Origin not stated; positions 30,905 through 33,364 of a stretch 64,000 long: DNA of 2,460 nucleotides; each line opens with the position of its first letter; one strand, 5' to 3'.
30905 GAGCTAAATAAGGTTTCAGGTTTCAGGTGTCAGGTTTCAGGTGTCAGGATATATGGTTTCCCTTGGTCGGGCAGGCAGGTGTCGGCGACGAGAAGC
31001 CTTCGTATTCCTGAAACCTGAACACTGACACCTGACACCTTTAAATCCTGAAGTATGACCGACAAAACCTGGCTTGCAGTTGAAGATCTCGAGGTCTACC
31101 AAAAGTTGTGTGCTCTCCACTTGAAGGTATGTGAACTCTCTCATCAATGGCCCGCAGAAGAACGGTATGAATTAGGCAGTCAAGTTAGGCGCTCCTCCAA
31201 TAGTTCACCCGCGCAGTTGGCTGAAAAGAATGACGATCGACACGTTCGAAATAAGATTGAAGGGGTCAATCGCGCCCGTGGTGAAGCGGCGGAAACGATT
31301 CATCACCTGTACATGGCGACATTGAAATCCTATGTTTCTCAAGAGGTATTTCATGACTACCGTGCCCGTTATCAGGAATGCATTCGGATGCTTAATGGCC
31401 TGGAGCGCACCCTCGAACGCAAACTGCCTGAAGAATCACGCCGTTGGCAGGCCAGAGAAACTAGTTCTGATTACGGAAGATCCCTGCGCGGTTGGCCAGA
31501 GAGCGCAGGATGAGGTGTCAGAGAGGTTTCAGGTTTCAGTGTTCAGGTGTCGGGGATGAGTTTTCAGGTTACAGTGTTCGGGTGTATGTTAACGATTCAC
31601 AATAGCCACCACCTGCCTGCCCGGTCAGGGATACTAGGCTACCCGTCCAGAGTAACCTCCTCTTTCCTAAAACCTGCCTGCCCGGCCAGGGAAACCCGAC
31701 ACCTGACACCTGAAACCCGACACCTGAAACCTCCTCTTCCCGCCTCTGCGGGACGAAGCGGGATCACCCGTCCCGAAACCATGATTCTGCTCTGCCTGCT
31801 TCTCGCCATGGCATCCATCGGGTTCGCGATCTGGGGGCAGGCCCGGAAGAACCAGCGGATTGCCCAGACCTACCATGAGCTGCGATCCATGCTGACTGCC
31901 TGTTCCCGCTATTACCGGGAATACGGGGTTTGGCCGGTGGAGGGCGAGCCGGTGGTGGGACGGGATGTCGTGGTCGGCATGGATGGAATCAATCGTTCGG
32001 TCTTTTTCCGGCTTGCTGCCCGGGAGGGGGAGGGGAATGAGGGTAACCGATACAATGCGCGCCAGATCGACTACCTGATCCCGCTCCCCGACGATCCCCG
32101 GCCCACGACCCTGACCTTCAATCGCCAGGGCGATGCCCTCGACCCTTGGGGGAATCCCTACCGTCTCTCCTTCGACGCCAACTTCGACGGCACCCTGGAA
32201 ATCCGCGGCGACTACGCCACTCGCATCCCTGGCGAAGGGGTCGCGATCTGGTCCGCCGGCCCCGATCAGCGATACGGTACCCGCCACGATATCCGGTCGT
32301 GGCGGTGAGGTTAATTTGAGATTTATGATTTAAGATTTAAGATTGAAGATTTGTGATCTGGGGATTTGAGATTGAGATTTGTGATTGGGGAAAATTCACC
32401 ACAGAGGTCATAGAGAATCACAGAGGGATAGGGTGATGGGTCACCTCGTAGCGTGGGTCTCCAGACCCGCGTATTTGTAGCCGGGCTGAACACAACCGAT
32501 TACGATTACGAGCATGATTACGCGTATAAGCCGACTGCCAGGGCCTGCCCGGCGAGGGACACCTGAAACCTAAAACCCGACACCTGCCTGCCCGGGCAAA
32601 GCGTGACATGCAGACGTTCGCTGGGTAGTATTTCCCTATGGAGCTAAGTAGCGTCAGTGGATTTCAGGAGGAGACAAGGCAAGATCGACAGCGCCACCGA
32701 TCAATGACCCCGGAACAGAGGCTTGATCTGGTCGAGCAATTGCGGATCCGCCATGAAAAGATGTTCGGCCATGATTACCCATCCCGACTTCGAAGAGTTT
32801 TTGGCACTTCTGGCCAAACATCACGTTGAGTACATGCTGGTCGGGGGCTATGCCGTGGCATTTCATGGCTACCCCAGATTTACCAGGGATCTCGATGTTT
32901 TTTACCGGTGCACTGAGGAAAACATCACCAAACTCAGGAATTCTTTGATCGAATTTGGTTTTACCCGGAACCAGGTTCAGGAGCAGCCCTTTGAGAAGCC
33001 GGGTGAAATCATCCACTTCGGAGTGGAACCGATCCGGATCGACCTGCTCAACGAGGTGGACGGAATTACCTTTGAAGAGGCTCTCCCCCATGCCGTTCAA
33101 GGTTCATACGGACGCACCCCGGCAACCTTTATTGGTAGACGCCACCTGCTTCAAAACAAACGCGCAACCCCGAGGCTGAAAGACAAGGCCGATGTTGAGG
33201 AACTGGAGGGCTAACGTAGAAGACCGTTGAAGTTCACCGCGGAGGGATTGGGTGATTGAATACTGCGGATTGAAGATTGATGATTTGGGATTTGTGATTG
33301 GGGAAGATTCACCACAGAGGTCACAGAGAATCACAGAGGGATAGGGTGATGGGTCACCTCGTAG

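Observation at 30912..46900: A mosaic family of low-complexity repeat modules fills the intergenic gaps of the pilus / giant-protein region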

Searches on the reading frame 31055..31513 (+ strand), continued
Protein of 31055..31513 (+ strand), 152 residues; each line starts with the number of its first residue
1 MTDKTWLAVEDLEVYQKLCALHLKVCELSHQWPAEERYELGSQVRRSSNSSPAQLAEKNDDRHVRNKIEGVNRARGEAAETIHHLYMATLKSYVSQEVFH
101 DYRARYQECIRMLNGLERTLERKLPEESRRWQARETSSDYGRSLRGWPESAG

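Call 62: get_annotated_region(hit=H1, flank=1500)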
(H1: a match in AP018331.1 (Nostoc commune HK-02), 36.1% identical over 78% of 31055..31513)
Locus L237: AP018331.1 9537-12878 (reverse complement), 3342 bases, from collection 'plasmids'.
description: Nostoc commune HK-02 plasmid plasmid5 DNA, complete genome
organism: Nostoc commune HK-02 (NCBI taxid 1137087)
taxonomy: Bacteria; Cyanobacteriota; Cyanophyceae; Nostocales; Nostocaceae; Nostoc; Nostoc commune; Nostoc commune HK-02
host: -; source: -; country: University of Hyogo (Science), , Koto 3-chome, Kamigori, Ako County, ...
typing (MOB-suite, as given by PLSDB): mobilizable; relaxase MOBP
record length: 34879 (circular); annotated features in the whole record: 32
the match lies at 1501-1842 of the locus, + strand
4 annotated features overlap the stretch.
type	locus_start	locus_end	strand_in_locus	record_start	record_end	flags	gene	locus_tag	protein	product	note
CDS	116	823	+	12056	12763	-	-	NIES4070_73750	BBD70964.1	hypothetical protein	-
CDS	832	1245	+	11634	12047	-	-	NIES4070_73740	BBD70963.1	hypothetical protein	-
CDS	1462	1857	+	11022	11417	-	-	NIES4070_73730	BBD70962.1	S23 ribosomal protein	-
CDS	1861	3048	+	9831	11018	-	-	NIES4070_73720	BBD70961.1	hypothetical protein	-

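Call 71: find_encoding_contigs(protein=P0070, flank=5000, max_places=10)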
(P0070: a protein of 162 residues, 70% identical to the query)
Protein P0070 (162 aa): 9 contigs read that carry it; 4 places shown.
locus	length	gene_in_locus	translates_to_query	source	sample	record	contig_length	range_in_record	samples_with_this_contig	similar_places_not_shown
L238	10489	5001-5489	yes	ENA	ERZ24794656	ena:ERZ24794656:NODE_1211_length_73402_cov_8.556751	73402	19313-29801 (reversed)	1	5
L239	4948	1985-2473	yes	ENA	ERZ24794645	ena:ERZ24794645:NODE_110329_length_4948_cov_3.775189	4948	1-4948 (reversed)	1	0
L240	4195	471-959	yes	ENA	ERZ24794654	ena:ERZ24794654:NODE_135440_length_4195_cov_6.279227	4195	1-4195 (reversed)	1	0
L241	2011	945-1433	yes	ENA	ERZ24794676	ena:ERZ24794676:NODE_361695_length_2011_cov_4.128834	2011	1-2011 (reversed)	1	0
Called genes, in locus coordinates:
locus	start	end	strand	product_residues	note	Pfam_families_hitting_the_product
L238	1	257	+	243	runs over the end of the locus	PF00392:GntR, PF14502:HTH_41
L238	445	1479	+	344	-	PF00248:Aldo_ket_red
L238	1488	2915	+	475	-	PF25917:BSH_RND, PF25876:HH_MFP_RND (weak), PF26002:Beta-barrel_AprE (faint), PF25989:YknX_C (faint)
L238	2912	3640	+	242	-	PF02463:SMC_N (faint), PF00005:ABC_tran, PF13304:AAA_21 (faint)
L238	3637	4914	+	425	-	PF12704:MacB_PCD, PF02687:FtsX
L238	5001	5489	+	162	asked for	PF05635:23S_rRNA_IVP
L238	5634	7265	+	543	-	PF02321:OEP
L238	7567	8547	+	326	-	PF00005:ABC_tran, PF13304:AAA_21 (weak)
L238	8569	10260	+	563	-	PF25919:BSH_CusB (faint), PF25917:BSH_RND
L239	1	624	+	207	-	?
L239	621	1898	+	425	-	PF12704:MacB_PCD, PF02687:FtsX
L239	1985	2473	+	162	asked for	PF05635:23S_rRNA_IVP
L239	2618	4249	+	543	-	PF02321:OEP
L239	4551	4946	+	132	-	?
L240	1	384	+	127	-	?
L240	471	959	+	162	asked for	PF05635:23S_rRNA_IVP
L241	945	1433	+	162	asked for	PF05635:23S_rRNA_IVP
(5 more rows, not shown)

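Call 72: find_encoding_contigs(protein=P0089, flank=5000, max_places=4)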
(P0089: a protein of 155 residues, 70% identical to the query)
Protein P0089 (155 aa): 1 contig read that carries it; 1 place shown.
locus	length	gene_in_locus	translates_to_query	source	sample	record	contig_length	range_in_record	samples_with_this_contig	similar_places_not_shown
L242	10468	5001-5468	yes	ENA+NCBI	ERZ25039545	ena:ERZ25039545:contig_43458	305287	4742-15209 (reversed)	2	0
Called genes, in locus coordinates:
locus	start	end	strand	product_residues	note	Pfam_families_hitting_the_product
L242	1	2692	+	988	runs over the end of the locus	PF04392:ABC_sub_bind (weak), PF08447:PAS_3, PF00989:PAS, PF08447:PAS_3, PF00989:PAS, PF08448:PAS_4, PF00512:HisKA, PF02518:HATPase_c, +3 more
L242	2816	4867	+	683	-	PF05231:MASE1, PF00989:PAS, PF08448:PAS_4, PF08447:PAS_3, PF00512:HisKA, PF02518:HATPase_c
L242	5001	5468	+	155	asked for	PF05635:23S_rRNA_IVP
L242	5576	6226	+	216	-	PF00072:Response_reg, PF08281:Sigma70_r4_2 (weak), PF00196:GerE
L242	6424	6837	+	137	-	PF00072:Response_reg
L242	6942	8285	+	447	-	PF11737:DUF3300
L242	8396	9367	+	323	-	PF11453:DUF2950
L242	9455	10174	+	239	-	PF00691:OmpA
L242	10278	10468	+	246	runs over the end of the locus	PF14366:DUF4410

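Call 73: find_encoding_contigs(protein=P0044, flank=5000, max_places=4)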
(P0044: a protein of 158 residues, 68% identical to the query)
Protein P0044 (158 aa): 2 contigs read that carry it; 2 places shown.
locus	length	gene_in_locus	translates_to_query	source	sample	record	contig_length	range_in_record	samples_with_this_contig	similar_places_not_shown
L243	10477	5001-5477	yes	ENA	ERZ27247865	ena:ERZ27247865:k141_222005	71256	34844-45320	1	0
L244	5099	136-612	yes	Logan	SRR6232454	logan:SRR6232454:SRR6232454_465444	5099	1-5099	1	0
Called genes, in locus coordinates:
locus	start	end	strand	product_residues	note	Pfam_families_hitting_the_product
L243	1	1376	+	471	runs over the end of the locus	PF01704:UDPGP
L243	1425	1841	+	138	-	-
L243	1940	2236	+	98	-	-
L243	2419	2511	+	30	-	-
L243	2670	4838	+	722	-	PF04632:FUSC, PF06081:ArAE_1, PF13515:FUSC_2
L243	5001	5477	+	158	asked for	PF05635:23S_rRNA_IVP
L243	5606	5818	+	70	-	PF07869:DUF1656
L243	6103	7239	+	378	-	PF25919:BSH_CusB (faint), PF25917:BSH_RND, PF25963:Beta-barrel_AAEA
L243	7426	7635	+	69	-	-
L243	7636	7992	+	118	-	PF00999:Na_H_Exchanger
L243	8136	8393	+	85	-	-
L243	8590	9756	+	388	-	PF07690:MFS_1, PF12832:MFS_1_like (weak), PF07690:MFS_1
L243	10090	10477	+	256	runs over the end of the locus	PF06253:MTTB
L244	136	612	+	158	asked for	PF05635:23S_rRNA_IVP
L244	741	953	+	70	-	PF07869:DUF1656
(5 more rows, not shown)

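Call 96: search_dna_similar(query=window:31055-31513:+, collection=phages, mode=protein, max_evalue=0.001, max_rows=15)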
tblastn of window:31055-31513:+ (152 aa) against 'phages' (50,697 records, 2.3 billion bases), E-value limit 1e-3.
No match.
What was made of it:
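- Tried and rejected: No match (call 96).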

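Call 97: get_annotated_region(hit=H3, flank=500)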
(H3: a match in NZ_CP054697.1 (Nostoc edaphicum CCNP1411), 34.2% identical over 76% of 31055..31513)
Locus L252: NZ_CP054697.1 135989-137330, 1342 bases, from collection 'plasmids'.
description: Nostoc edaphicum CCNP1411 plasmid pNe_5, complete sequence
organism: Nostoc edaphicum CCNP1411 (NCBI taxid 1472755)
taxonomy: Bacteria; Cyanobacteriota; Cyanophyceae; Nostocales; Nostocaceae; Nostoc; Nostoc edaphicum; Nostoc edaphicum CCNP1411
host: -; source: -; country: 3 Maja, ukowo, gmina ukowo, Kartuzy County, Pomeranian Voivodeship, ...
typing (MOB-suite, as given by PLSDB): non-mobilizable; mating-pair formation MPF_T
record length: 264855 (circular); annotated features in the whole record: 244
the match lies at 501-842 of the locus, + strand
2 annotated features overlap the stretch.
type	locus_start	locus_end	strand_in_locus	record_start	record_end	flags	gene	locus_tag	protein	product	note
CDS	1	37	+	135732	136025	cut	-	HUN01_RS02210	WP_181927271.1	hypothetical protein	-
CDS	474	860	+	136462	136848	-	-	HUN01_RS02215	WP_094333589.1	four helix bundle protein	-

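Call 98: get_annotated_region(hit=H5, flank=500)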
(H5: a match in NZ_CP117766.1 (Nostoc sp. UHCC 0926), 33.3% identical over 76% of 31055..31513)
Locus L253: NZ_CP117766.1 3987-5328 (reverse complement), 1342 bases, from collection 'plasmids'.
description: Nostoc sp. UHCC 0926 plasmid pn4, complete sequence
organism: Nostoc sp. UHCC 0926 (NCBI taxid 3025190)
taxonomy: Bacteria; Cyanobacteriota; Cyanophyceae; Nostocales; Nostocaceae; Nostoc; Nostoc sp. UHCC 0926
host: -; source: whole organism,lichen surface; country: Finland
typing (MOB-suite, as given by PLSDB): mobilizable; relaxase MOBV
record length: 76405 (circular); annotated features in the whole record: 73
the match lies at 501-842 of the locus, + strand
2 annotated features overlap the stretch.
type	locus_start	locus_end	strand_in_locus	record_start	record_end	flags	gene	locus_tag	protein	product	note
CDS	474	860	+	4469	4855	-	-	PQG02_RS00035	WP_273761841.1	four helix bundle protein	-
CDS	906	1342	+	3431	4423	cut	-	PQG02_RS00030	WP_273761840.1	tyrosine-type recombinase/integrase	GO:0015074 - DNA integration [Evidence IEA]; GO:0006310 - DNA recombination [Evidence IEA]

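Call 99: get_annotated_region(hit=H6, flank=500)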
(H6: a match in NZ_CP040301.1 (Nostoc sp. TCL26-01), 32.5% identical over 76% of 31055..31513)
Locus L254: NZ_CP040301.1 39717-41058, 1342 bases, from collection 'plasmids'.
description: Nostoc sp. TCL26-01 plasmid pTCL26-01_D, complete sequence
organism: Nostoc sp. TCL26-01 (NCBI taxid 2576904)
taxonomy: Bacteria; Cyanobacteriota; Cyanophyceae; Nostocales; Nostocaceae; Nostoc; Nostoc sp. TCL26-01
host: -; source: Leiosporoceros dussii,pure culture; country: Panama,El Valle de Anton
typing (MOB-suite, as given by PLSDB): non-mobilizable
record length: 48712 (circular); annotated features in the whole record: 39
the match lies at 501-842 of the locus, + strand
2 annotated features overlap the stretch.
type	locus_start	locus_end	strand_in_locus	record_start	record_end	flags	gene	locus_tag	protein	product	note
CDS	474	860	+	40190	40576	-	-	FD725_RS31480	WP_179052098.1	four helix bundle protein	-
CDS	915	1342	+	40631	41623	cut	-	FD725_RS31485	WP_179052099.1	tyrosine-type recombinase/integrase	GO:0015074 - DNA integration [Evidence IEA]; GO:0006310 - DNA recombination [Evidence IEA]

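Call 100: get_annotated_region(hit=H7, flank=500)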
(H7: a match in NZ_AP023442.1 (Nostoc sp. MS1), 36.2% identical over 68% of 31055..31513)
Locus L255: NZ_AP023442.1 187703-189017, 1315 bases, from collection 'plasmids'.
description: Nostoc sp. MS1 plasmid pNSMS101, complete sequence
organism: Nostoc sp. MS1 (NCBI taxid 2764711)
taxonomy: Bacteria; Cyanobacteriota; Cyanophyceae; Nostocales; Nostocaceae; Nostoc; Nostoc sp. MS1
host: -; source: -; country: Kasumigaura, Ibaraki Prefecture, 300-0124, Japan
typing (MOB-suite, as given by PLSDB): non-mobilizable; replicon rep_cluster_38
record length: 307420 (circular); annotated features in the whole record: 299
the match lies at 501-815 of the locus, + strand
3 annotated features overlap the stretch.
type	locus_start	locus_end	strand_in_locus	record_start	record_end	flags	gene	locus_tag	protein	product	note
CDS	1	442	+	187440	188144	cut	-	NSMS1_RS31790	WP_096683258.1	hypothetical protein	-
CDS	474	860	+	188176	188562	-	-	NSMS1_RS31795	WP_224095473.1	four helix bundle protein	-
CDS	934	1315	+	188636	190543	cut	-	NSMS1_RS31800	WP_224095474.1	hypothetical protein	-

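Call 101: get_annotated_region(hit=H8, flank=500)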
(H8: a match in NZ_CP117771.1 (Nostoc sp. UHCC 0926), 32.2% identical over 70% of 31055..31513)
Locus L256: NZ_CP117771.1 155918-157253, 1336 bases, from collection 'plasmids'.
description: Nostoc sp. UHCC 0926 plasmid pn3, complete sequence
organism: Nostoc sp. UHCC 0926 (NCBI taxid 3025190)
taxonomy: Bacteria; Cyanobacteriota; Cyanophyceae; Nostocales; Nostocaceae; Nostoc; Nostoc sp. UHCC 0926
host: -; source: whole organism,lichen surface; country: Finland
typing (MOB-suite, as given by PLSDB): conjugative; relaxase MOBP; mating-pair formation MPF_T
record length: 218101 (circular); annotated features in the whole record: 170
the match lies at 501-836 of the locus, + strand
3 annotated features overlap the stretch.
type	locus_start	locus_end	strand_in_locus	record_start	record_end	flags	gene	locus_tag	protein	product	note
CDS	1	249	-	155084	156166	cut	-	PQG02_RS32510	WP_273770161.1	site-specific integrase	GO:0015074 - DNA integration [Evidence IEA]; GO:0006310 - DNA recombination [Evidence IEA]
CDS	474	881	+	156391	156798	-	-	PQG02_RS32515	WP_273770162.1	four helix bundle protein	-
CDS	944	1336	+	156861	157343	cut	-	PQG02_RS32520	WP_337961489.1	hypothetical protein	-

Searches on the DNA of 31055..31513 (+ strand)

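Call 90: search_rna_families(sources=[L039, L040, L041, L042, L238, L242, L243, L246, L247], threshold=gathering)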
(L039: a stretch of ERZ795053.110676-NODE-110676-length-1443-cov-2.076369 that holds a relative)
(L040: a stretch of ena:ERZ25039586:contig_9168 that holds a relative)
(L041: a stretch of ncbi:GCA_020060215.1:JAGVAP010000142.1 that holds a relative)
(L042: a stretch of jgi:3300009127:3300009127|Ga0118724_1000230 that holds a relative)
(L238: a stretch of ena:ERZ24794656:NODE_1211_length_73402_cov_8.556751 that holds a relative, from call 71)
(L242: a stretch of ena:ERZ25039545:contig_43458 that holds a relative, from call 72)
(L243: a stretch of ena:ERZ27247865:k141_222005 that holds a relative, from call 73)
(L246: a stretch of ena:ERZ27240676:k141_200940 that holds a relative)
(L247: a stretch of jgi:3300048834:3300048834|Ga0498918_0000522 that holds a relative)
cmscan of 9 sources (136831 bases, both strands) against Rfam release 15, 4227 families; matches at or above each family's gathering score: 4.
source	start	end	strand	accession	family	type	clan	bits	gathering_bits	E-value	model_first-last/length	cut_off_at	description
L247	18152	19717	+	RF00177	SSU_rRNA_bacteria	Gene; rRNA;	CL00111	1522.6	50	0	1-1533/1533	no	Bacterial small subunit ribosomal RNA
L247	20321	21281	+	RF02541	LSU_rRNA_bacteria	Gene; rRNA;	CL00112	879.2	50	2.9e-286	1-957/2925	3'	Bacterial large subunit ribosomal RNA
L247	20094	20167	+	RF00005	tRNA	Gene; tRNA;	CL00001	76.3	29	1.3e-14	1-71/71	no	tRNA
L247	19928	20000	+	RF00005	tRNA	Gene; tRNA;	CL00001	71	29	3.6e-13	1-71/71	no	tRNA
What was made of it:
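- Tried and rejected: In the related loci only rRNA and tRNA (call 90).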

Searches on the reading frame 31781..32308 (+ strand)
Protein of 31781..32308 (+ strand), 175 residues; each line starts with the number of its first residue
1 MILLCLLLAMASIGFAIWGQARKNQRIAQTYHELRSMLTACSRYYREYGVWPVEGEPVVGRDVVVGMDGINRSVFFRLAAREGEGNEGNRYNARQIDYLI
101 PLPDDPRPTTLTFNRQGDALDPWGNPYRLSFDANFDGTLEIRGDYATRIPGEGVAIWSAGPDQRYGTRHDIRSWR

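Call 29: search_protein_families(library=pfam, proteins=[window:31781-32308:+], max_evalue=0.1)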
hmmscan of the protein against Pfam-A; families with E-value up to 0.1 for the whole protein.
window:31781-32308:+ (175 aa): 1 family
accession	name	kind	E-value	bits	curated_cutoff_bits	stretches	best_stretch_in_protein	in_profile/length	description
PF08334.16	T2SSG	-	0.062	13.8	21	0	119-134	66-81/108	Type II secretion system (T2SS), protein G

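Call 30: search_protein_families(library=ncbifam, proteins=[window:31781-32308:+], max_evalue=0.01)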
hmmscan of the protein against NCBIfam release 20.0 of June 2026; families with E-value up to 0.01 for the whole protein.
window:31781-32308:+ (175 aa): 0 families

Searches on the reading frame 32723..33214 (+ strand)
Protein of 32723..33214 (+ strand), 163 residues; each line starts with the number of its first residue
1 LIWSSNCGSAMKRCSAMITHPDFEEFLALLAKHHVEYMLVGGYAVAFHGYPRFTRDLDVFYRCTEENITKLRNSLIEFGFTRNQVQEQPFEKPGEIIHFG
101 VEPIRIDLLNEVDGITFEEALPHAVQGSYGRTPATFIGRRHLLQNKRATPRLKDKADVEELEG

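Call 9: search_protein_families(library=pfam, proteins=[window:32723-33214:+])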
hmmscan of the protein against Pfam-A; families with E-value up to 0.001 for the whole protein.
window:32723-33214:+ (163 aa): 0 families

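Call 29: search_protein_families(library=pfam, proteins=[window:32723-33214:+], max_evalue=0.1)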
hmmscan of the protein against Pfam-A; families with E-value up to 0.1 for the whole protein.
window:32723-33214:+ (163 aa): 4 families
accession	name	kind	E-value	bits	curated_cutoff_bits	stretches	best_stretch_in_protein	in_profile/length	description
PF08843.17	AbiEii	-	0.0027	18.1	22.5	1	33-90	11-71/238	Nucleotidyl transferase AbiEii toxin, Type IV TA system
PF10706.15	Aminoglyc_resit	-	0.0044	17.6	21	1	26-83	5-62/149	Aminoglycoside-2''-adenylyltransferase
PF09970.15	DUF2204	-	0.022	14.8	20.3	1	23-120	5-102/181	Nucleotidyl transferase of unknown function (DUF2204)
PF14907.12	NTP_transf_5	-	0.025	14.6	31.2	1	22-91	59-131/249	Uncharacterised nucleotidyltransferase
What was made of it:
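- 32723..33214 (+): Small nucleotidyltransferase-like accessory gene, flanked by 197-nt direct repeats (blocks 3 and 4). Weak AbiEii and nucleotidyltransferase Pfam hits, all below cut-off (call 29).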

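Call 30: search_protein_families(library=ncbifam, proteins=[window:32723-33214:+], max_evalue=0.01)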
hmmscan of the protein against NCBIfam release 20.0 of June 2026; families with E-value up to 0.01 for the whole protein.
window:32723-33214:+ (163 aa): 0 families
